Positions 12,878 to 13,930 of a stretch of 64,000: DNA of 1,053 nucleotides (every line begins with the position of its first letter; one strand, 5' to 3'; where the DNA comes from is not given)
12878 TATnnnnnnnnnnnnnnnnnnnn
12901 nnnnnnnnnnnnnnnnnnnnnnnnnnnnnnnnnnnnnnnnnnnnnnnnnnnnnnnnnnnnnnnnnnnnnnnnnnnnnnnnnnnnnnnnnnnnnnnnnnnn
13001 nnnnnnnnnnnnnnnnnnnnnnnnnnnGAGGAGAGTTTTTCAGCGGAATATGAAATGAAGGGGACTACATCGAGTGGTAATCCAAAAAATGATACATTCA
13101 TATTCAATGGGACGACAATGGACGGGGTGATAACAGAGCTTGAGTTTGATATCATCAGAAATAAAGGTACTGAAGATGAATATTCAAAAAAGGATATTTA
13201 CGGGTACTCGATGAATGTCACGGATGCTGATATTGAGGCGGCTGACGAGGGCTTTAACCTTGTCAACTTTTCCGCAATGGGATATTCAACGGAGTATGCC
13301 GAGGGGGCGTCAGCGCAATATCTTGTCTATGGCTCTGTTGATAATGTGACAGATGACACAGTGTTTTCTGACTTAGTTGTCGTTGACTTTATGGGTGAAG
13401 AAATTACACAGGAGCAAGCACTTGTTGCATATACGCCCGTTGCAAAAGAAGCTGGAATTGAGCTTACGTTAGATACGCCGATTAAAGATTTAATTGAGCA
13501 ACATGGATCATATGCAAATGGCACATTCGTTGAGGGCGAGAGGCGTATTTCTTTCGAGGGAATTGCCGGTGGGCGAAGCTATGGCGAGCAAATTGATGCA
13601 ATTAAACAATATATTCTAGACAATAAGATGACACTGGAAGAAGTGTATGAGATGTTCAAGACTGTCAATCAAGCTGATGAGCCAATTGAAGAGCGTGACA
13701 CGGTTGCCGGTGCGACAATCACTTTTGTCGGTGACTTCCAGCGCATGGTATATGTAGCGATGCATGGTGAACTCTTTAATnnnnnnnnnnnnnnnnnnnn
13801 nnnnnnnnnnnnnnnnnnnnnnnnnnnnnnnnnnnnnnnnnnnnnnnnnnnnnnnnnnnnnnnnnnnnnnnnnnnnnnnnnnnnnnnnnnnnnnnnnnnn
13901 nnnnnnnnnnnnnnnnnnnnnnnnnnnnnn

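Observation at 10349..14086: Three copies of a ~358-aa extracytoplasmic module with putative flavinylation sites, in a LysM wall-binding protein and a neighbouring lipoprotein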

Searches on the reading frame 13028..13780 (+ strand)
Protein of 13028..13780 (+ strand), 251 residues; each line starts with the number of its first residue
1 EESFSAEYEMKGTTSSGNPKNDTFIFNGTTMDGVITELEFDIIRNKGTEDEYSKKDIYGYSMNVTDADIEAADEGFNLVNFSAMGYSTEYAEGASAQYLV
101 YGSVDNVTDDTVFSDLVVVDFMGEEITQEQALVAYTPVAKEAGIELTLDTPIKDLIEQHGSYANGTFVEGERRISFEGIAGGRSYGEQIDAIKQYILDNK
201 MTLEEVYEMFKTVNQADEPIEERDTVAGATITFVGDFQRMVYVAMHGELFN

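Call 25: search_protein_representatives(protein=window:13028-13780:+)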
Query: 251 residues. Proteins with E-value up to 0.001 (for the whole library): 37; up to 1e-10: 24; up to 1e-30: 17. The best 37 are listed.
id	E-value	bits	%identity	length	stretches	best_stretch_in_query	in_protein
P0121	9.2e-137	470.7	55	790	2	2-251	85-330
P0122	3.4e-90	318.3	63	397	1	2-250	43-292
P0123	3.9e-81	288.7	60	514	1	2-249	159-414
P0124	1.3e-70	254.2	53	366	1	2-249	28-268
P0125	5.6e-64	232.5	51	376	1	3-250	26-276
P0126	6.0e-62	225.9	50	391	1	2-249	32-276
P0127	1.6e-56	208.2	45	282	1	5-248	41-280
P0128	2.2e-56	207.7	48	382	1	2-247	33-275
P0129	1.0e-53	199.0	48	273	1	3-248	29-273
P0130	1.2e-50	188.9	55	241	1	2-184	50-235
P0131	4.9e-44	167.3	45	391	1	2-245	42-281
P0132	4.4e-43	164.2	55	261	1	97-249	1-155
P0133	3.1e-41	158.1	45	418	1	21-250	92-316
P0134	7.2e-41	156.9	58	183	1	10-148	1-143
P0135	4.3e-40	154.4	42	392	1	2-245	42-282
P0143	6.4e-12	62.2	32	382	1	2-240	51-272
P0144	3.0e-11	60.0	32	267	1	16-234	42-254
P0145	3.9e-10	56.4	30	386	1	18-244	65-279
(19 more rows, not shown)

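Call 37: find_homologous_proteins(query=P0145)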
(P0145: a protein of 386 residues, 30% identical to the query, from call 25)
Query P0145 (386 aa): 29 proteins with E <= 0.001 among 6259 candidates.
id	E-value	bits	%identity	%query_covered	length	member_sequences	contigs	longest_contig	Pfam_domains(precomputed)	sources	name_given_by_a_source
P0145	1.2e-251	852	100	100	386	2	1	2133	PF04205.20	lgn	-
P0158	3.6e-178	610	72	99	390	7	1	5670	PF04205.20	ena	-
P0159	1.8e-176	605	69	99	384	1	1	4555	PF04205.20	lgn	-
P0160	4.5e-174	597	72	97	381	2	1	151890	PF04205.20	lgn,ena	-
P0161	2.1e-153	529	64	99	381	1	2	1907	PF04205.20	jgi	jgi:hypothetical protein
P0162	1.4e-117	411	56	99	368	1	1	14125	PF04205.20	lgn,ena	-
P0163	1.2e-116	408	56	86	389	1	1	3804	PF04205.20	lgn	-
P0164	2.2e-115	404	55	84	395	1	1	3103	PF04205.20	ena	-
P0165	1.4e-114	401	53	91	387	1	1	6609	PF04205.20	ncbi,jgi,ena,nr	ncbi:MAG: FMN-binding protein [Firmicutes bacterium]|nr:FMN-binding protein [Bacillota bacterium]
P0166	2.0e-114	401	54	83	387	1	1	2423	PF04205.20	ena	-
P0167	6.3e-114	399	53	84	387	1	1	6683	PF04205.20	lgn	-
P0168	8.9e-112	392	50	98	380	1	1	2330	PF04205.20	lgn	-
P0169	3.8e-110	387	52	99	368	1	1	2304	PF04205.20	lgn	-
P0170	1.6e-94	335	46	98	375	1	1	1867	PF04205.20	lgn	-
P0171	2.9e-93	331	47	98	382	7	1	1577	PF04205.20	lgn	-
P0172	1.9e-90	322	45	98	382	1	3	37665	PF04205.20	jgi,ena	-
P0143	9.1e-88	313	45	98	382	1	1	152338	PF04205.20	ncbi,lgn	-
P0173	1.8e-87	312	49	85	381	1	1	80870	PF04205.20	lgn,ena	-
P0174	7.4e-87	310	45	98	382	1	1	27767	PF04205.20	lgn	-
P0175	1.9e-83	299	43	97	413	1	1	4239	PF04205.20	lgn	-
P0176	3.9e-82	294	40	99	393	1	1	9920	PF04205.20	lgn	-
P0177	1.2e-81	293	42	99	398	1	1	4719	PF04205.20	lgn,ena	-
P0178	2.8e-80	288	47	84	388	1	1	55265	PF04205.20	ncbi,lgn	-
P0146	2.7e-79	285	55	72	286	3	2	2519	PF04205.20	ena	-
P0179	2.6e-77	278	63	55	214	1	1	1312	PF04205.20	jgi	-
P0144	2.1e-59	220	44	71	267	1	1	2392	-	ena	-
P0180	2.0e-53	200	43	62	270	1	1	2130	-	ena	-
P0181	6.2e-14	70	28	26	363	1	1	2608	PF04205.20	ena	-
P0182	1.4e-9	56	42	24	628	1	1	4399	PF04205.20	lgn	-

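Call 52: predict_structure(alignment_id=A2)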
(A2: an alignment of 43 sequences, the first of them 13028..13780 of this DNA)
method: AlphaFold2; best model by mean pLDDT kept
length: 251 residues; sequences in the alignment: 43
mean_pLDDT: 86.4   pTM: 0.77
mean pLDDT of the five models: 86.4, 85.7, 85.7, 85.5, 84.7
residues with pLDDT >= 90: 130; 70-90: 94; 50-70: 22; < 50: 5
segments of 3 or more residues with pLDDT < 50: none
pLDDT, mean of each block of 10 residues (from residue 1): 88 70 89 95 68 51 85 95 89 83 97 98 94 93 95 96 96 79 75 94 96 85 78 85 86 58
secondary structure, 60 per line:
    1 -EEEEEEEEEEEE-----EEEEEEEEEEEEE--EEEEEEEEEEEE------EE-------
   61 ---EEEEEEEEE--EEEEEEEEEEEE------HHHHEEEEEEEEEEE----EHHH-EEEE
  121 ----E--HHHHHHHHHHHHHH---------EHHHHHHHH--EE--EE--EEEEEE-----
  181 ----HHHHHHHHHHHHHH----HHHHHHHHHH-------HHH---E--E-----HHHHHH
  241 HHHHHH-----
elements in order: E2-13 E19-31 E34-45 E64-72 E75-86 H93-96 E97-107 E117-120 H128-141 H152-159 E170-175 H185-198 H203-212 H235-246

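Call 56: fold_search(model_id=the predicted structure, library=pdb)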
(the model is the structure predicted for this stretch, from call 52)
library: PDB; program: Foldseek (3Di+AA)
matches with E <= 10: 573; with E <= 0.001: 0
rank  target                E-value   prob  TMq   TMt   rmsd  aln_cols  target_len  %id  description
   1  1vqb                  2.8e-01  0.10  0.11  0.23  11.8        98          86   10  GENE V PROTEIN (SINGLE-STRANDED DNA BINDING PROTEIN) (released 1997-02-12)
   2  8b3k_B                2.9e-01  0.13  0.15  0.08  16.7       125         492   14  Crystal structure of human Plexin-B1 (20-535) in the unbound state (released 2023-05-03)
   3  1yhb                  3.3e-01  0.09  0.11  0.23  11.9        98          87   10  CRYSTAL STRUCTURES OF Y41H AND Y41F MUTANTS OF GENE V PROTEIN FROM FF PHAGE SUGGEST POSSIBLE PROTEIN-PROTEIN INTERACTION (released 1994-06-22)
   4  1vqj                  3.5e-01  0.09  0.11  0.23  11.8        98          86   10  GENE V PROTEIN MUTANT WITH VAL 35 REPLACED BY ILE 35 (V35I) (released 1997-02-12)
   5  1vqf                  3.7e-01  0.09  0.11  0.23  11.8        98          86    9  GENE V PROTEIN MUTANT WITH VAL 35 REPLACED BY ILE 35 AND ILE 47 REPLACED BY VAL 47 (V35I, I47V) (released 1997-02-12)
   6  1vqd                  3.7e-01  0.08  0.11  0.22  11.9       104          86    9  GENE V PROTEIN MUTANT WITH VAL 35 REPLACED BY ILE 35 AND ILE 47 REPLACED BY LEU 47 (V35I, I47L) (released 1997-02-12)
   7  6cqm_E                3.9e-01  0.15  0.13  0.29  18.4       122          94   15  Crystal Structure of mitochondrial single-stranded DNA binding proteins from S. cerevisiae, Rim1 (Form2) (released 2018-05-30)
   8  8chv_C                3.9e-01  0.09  0.14  0.22  15.7       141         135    6  Crystal structure of human PURA (fragment Glu57-Glu212, PUR repeat I and II) R140P mutant (released 2024-02-21)
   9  1vqi                  3.9e-01  0.08  0.11  0.23  11.8        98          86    9  GENE V PROTEIN MUTANT WITH ILE 47 REPLACED BY VAL 47 (I47V) (released 1997-02-12)
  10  1vqg                  3.9e-01  0.08  0.11  0.22  11.9       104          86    9  GENE V PROTEIN MUTANT WITH ILE 47 REPLACED BY LEU 47 (I47L) (released 1997-02-12)
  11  2hz6                  4.4e-01  0.08  0.17  0.17  13.2       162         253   10  The crystal structure of human IRE1-alpha luminal domain (released 2006-08-29)
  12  1vqe                  4.4e-01  0.07  0.11  0.22  11.9       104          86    9  GENE V PROTEIN MUTANT WITH VAL 35 REPLACED BY ILE 35 AND ILE 47 REPLACED BY MET 47 (V35I, I47M) (released 1997-02-12)
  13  1vqh                  5.0e-01  0.08  0.11  0.23  11.8        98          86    9  GENE V PROTEIN MUTANT WITH ILE 47 REPLACED BY MET 47 (I47M) (released 1997-02-12)
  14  1vqa                  5.0e-01  0.07  0.11  0.22  11.9       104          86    9  GENE V PROTEIN MUTANT WITH VAL 35 REPLACED BY ALA 35 AND ILE 47 REPLACED BY LEU 47 (V35A, I47L) (released 1997-02-12)
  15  2ich_A                5.0e-01  0.01  0.07  0.06  20.6       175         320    8  CRYSTAL STRUCTURE OF A PUTATIVE ATTH (NE1406) FROM NITROSOMONAS EUROPAEA AT 2.00 A RESOLUTION (released 2006-10-03)
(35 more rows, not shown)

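Call 58: search_protein_families(library=pfam, proteins=[window:13028-13780:+], max_evalue=10)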
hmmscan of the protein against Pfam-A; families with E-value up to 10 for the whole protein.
window:13028-13780:+ (251 aa): 0 families

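Call 61: list_cluster_members(proteins=[P0165, P0143, P0178, P0043, P0061, P0042, P0019, P0025, P0066, P0072])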
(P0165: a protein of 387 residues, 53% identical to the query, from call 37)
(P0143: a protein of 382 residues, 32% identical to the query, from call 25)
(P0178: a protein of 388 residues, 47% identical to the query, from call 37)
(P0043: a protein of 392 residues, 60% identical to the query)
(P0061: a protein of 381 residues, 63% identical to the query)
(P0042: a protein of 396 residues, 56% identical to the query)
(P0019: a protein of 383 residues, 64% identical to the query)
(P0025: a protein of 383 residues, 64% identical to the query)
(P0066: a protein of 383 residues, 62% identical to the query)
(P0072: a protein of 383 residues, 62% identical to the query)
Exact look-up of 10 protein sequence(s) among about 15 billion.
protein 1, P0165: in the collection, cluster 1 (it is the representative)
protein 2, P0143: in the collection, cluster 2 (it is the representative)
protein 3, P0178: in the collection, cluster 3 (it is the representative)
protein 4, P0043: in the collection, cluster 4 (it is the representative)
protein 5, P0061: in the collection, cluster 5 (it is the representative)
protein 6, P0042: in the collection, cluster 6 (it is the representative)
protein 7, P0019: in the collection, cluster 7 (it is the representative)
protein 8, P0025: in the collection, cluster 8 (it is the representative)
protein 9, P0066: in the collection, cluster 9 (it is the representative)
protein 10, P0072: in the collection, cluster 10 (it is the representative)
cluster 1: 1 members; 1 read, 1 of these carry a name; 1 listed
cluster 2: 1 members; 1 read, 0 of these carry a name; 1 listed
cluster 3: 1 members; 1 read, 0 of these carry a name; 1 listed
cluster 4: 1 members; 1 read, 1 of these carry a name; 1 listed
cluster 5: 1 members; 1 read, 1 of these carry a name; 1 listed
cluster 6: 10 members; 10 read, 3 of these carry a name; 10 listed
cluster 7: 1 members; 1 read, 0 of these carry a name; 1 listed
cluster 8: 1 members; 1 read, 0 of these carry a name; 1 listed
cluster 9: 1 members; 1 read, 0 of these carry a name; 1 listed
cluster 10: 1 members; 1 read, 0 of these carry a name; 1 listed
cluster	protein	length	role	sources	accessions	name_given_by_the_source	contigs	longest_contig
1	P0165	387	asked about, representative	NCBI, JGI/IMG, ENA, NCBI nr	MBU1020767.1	MAG: FMN-binding protein [Firmicutes bacterium] | FMN-binding protein [Bacillota bacterium]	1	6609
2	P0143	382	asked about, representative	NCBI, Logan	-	-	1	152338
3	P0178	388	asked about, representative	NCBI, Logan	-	-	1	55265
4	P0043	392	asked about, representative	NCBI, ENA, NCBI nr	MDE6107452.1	MAG: FMN-binding protein [Oscillospiraceae bacterium] | FMN-binding protein [Oscillospiraceae bacterium]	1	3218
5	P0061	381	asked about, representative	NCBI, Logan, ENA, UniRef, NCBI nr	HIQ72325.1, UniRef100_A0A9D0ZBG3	MAG TPA: FMN-binding protein [Candidatus Onthenecus intestinigallinarum] | FMN-binding protein n=1 Tax=Candidatus Onthenecus intestinigallinarum TaxID=2840875 ... | FMN-binding protein [Candidatus Onthenecus intestinigallinarum]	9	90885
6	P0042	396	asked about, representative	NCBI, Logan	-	-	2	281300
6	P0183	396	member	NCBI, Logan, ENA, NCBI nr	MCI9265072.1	MAG: FMN-binding protein [Oscillospiraceae bacterium] | FMN-binding protein [Oscillospiraceae bacterium]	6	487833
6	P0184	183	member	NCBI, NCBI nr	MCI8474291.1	MAG: hypothetical protein HFF07_03005, partial [Oscillospiraceae bacterium] | hypothetical protein [Oscillospiraceae bacterium]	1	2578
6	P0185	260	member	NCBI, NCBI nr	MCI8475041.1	MAG: FMN-binding protein, partial [Oscillospiraceae bacterium] | FMN-binding protein [Oscillospiraceae bacterium]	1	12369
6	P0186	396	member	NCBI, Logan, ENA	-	-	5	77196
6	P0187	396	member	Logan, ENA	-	-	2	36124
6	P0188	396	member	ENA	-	-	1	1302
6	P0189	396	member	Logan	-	-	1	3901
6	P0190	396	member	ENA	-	-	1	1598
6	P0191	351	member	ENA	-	-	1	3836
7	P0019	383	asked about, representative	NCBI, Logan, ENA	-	-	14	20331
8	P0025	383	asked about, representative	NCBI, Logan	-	-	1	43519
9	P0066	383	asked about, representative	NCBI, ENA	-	-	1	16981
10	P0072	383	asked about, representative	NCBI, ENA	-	-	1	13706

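Call 65: find_homologous_proteins(query=A3, max_evalue=0.01)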
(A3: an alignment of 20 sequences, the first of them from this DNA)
Query A3 (20 sequences) (251 aa, profile of the alignment): 389 proteins with E <= 0.01 among 8000 candidates; the best 120 are listed.
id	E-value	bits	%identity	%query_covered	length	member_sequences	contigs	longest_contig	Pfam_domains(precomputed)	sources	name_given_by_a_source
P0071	6.9e-104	365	63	99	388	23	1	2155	PF04205.20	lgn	-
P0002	1.8e-103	363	66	99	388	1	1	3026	PF04205.20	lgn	-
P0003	1.9e-103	363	67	99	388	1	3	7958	PF04205.20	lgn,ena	-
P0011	5.0e-102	359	65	99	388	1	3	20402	PF04205.20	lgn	-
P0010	5.9e-102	358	63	100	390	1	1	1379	PF04205.20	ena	-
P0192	7.3e-102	358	62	99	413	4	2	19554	PF04205.20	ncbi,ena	-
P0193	9.5e-102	358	62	99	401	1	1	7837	PF04205.20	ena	-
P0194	9.8e-102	358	62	99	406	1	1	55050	PF04205.20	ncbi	-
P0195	9.8e-102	358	62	99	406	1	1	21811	PF04205.20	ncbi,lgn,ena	-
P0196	9.8e-102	358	62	99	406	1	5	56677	PF04205.20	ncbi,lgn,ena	-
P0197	9.8e-102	358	62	99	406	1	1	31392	PF04205.20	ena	-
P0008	1.0e-101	358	63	99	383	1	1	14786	PF04205.20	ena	-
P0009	1.1e-101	358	63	100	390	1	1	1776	PF04205.20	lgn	-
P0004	1.1e-101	358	63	100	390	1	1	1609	PF04205.20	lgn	-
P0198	1.2e-101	357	62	99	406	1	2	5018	PF04205.20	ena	-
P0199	1.2e-101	357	62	99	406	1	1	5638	PF04205.20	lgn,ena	-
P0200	1.2e-101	357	62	99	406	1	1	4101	PF04205.20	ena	-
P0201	1.2e-101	357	62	99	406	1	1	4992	PF04205.20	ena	-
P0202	1.5e-101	357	61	99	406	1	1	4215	PF04205.20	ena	-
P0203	1.5e-101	357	61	99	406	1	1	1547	PF04205.20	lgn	-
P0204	1.5e-101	357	61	99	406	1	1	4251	PF04205.20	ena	-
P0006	1.5e-101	357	63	99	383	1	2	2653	PF04205.20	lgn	-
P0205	1.6e-101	357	61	99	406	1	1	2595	PF04205.20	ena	-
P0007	1.6e-101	357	63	100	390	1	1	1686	PF04205.20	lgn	-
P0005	2.4e-101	357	63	99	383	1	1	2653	PF04205.20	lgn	-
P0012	7.6e-101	355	63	99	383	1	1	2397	PF04205.20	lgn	-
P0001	8.8e-101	355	100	100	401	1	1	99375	PF04205.20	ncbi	-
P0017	1.4e-100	354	62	99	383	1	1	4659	PF04205.20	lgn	-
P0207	2.1e-100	353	60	99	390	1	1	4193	PF04205.20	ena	-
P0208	2.2e-100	353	60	99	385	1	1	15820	PF04205.20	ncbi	-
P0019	2.4e-100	353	62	99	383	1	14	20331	PF04205.20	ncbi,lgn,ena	-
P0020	2.4e-100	353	62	99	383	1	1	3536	PF04205.20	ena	-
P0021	2.5e-100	353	62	100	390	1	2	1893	PF04205.20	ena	-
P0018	2.5e-100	353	62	100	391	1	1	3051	PF04205.20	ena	-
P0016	3.5e-100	353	63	100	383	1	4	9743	PF04205.20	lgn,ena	-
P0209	4.5e-100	352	59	99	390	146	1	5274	PF04205.20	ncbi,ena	-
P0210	5.6e-100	352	61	99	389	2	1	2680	PF04205.20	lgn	-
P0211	1.8e-99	350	60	99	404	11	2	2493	PF04205.20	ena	-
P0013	1.8e-99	350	63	99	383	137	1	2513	PF04205.20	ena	-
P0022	1.9e-99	350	62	100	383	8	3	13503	PF04205.20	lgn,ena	-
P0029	1.9e-99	350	66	100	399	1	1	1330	PF04205.20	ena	-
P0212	2.8e-99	350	59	99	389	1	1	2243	PF04205.20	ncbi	-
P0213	2.9e-99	350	57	99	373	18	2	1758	PF04205.20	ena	-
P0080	3.8e-99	349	61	99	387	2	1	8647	PF04205.20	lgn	-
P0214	4.4e-99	349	58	99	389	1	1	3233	PF04205.20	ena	-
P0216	1.1e-98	348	57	98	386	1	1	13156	PF04205.20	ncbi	-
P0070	1.1e-98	348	63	99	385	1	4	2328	PF04205.20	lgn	-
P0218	1.3e-98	348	61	99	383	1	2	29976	PF04205.20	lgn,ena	-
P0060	1.4e-98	347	61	99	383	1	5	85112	PF04205.20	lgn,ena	-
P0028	1.4e-98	347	63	99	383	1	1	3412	PF04205.20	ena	-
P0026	1.4e-98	347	63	99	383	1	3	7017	PF04205.20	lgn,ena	-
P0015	1.5e-98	347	63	99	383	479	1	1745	PF04205.20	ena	-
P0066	1.5e-98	347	61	99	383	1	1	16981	PF04205.20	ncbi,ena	-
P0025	1.6e-98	347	63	99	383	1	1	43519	PF04205.20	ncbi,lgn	-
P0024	1.6e-98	347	63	99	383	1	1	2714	PF04205.20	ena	-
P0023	1.6e-98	347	63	99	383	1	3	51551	PF04205.20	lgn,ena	-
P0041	1.6e-98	347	62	99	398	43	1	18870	PF04205.20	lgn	-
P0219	1.7e-98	347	57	98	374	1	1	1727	PF04205.20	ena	-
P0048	1.8e-98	347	61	99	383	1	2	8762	PF04205.20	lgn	-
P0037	2.0e-98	347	61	99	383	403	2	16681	PF04205.20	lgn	-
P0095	2.0e-98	347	63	99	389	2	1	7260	PF04205.20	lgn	-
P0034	2.1e-98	347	61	99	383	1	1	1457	PF04205.20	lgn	-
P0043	2.2e-98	347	60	99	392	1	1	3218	PF04205.20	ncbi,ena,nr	ncbi:MAG: FMN-binding protein [Oscillospiraceae bacterium]|nr:FMN-binding protein [Oscillospiraceae 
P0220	2.2e-98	347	63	99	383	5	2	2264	PF04205.20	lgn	-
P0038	2.3e-98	347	61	99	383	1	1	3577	PF04205.20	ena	-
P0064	2.3e-98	347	61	99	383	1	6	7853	PF04205.20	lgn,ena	-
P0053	2.3e-98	347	61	99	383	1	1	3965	PF04205.20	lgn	-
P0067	2.3e-98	347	61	99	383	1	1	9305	PF04205.20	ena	-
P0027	2.5e-98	347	63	99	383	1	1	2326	PF04205.20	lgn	-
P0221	2.5e-98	347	61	99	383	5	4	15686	PF04205.20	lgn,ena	-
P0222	2.7e-98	346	59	99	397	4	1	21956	PF04205.20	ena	-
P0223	2.8e-98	346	57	98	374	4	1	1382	PF04205.20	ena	-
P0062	2.8e-98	346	61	99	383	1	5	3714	PF04205.20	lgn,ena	-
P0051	3.0e-98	346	61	99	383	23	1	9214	PF04205.20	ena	-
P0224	3.0e-98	346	61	99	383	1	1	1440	PF04205.20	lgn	-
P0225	3.4e-98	346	57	99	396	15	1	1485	PF04205.20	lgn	-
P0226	3.6e-98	346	64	99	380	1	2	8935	PF04205.20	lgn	-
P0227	3.7e-98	346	61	99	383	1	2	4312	PF04205.20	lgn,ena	-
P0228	3.7e-98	346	61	99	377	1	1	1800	PF04205.20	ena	-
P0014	3.7e-98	346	63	99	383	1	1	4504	PF04205.20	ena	-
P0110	3.7e-98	346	60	100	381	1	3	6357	PF04205.20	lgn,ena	-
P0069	3.7e-98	346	60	100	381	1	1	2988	PF04205.20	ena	-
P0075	3.7e-98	346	60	100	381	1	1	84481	PF04205.20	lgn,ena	-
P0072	4.0e-98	346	60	99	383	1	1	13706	PF04205.20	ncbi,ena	-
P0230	4.1e-98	346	57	98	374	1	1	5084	PF04205.20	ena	-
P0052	4.2e-98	346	60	99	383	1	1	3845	PF04205.20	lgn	-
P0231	4.7e-98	346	61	99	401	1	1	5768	PF04205.20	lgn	-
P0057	4.7e-98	346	61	99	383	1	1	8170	PF04205.20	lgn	-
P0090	4.8e-98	346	60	100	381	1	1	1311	PF04205.20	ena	-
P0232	4.9e-98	346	64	99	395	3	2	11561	PF04205.20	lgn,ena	-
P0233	5.0e-98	346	57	98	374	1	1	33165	PF04205.20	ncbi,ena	-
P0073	5.0e-98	346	61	99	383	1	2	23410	PF04205.20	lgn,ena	-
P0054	5.0e-98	346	61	99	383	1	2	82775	PF04205.20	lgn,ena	-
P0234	5.1e-98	346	59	100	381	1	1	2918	PF04205.20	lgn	-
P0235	5.4e-98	346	57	98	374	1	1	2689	PF04205.20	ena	-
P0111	5.4e-98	346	60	100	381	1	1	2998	PF04205.20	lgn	-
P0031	5.8e-98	345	60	99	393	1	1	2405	PF04205.20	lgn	-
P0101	6.1e-98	345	60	100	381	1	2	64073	PF04205.20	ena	-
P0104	6.1e-98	345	60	100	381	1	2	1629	PF04205.20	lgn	-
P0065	6.1e-98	345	60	100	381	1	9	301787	PF04205.20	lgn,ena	-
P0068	6.2e-98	345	60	100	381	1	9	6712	PF04205.20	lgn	-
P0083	6.6e-98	345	60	100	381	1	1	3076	PF04205.20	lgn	-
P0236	6.8e-98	345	56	99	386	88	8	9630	PF04205.20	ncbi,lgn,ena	-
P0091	6.8e-98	345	60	100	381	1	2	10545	PF04205.20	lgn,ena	-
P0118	6.9e-98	345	60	99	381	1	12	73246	PF04205.20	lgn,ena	-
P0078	6.9e-98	345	60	99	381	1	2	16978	PF04205.20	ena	-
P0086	6.9e-98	345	60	100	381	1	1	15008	PF04205.20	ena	-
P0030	7.3e-98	345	60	99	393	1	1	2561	PF04205.20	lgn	-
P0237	7.7e-98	345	60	99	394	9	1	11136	PF04205.20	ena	-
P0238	7.7e-98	345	60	99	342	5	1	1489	PF04205.20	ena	-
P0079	7.8e-98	345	63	99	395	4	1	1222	PF04205.20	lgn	-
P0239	8.0e-98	345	60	98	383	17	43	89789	PF04205.20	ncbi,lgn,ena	-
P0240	8.2e-98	345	62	99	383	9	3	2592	PF04205.20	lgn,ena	-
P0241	8.4e-98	345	60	100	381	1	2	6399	PF04205.20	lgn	-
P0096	8.4e-98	345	60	100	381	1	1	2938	PF04205.20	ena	-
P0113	9.4e-98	345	60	100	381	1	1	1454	PF04205.20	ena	-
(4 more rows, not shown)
